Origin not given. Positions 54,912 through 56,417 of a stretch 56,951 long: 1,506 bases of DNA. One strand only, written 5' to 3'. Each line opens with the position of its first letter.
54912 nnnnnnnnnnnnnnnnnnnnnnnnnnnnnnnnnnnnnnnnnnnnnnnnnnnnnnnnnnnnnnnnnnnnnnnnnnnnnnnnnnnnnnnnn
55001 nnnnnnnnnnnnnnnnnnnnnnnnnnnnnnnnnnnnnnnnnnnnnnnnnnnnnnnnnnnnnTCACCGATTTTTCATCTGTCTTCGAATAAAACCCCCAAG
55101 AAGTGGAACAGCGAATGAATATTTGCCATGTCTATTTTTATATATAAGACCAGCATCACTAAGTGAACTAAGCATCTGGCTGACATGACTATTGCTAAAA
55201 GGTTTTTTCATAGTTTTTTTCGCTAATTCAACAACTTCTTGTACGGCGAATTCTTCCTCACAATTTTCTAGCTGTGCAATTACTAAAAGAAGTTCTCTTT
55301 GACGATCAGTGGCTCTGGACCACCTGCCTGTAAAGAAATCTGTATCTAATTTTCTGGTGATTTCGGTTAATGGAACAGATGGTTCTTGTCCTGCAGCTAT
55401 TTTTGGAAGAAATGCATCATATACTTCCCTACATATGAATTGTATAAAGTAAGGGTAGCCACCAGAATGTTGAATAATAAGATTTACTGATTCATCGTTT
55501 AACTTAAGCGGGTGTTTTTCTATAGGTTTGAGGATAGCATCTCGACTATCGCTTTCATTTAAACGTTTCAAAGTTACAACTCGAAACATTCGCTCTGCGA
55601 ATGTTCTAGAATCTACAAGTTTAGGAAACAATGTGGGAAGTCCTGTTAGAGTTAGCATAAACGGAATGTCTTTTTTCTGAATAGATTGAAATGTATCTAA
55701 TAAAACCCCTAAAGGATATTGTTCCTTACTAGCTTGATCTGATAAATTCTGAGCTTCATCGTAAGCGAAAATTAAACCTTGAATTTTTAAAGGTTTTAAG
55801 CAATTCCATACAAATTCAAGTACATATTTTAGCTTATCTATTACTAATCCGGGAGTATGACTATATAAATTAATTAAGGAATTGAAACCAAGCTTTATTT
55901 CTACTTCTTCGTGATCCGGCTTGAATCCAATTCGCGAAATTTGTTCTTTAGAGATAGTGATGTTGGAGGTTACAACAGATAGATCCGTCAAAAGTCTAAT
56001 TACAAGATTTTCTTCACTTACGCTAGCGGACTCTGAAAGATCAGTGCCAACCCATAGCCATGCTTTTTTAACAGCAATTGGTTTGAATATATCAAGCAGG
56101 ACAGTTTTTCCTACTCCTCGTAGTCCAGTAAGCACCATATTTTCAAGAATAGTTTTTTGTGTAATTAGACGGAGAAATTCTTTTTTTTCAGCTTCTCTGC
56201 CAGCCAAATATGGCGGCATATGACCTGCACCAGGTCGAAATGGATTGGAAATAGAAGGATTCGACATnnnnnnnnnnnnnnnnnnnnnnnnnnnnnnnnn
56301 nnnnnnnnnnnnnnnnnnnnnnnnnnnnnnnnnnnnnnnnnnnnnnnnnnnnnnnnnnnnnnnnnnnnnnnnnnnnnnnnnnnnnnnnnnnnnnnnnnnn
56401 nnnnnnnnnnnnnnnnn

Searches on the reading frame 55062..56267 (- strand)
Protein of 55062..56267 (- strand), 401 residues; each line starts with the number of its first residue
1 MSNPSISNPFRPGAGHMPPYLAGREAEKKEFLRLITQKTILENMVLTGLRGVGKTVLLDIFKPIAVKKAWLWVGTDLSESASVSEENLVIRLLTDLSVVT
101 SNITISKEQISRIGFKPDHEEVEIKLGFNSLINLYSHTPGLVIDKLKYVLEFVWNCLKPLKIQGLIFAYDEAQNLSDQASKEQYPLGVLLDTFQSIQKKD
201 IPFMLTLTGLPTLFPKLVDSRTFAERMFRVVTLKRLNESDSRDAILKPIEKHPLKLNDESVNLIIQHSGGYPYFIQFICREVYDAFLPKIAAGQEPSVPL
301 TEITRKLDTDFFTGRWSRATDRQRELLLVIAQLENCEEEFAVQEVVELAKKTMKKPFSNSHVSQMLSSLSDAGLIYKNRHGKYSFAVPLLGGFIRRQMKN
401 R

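Call 8: search_protein_families(library=pfam, proteins=[window:55062-56267:-])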
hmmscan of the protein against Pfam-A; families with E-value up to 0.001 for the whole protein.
window:55062-56267:- (401 aa): 1 family
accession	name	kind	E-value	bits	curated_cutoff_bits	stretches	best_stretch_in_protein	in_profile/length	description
PF13191.12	AAA_16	-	2.2e-06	28.7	32.6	1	21-207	2-155/167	AAA ATPase domain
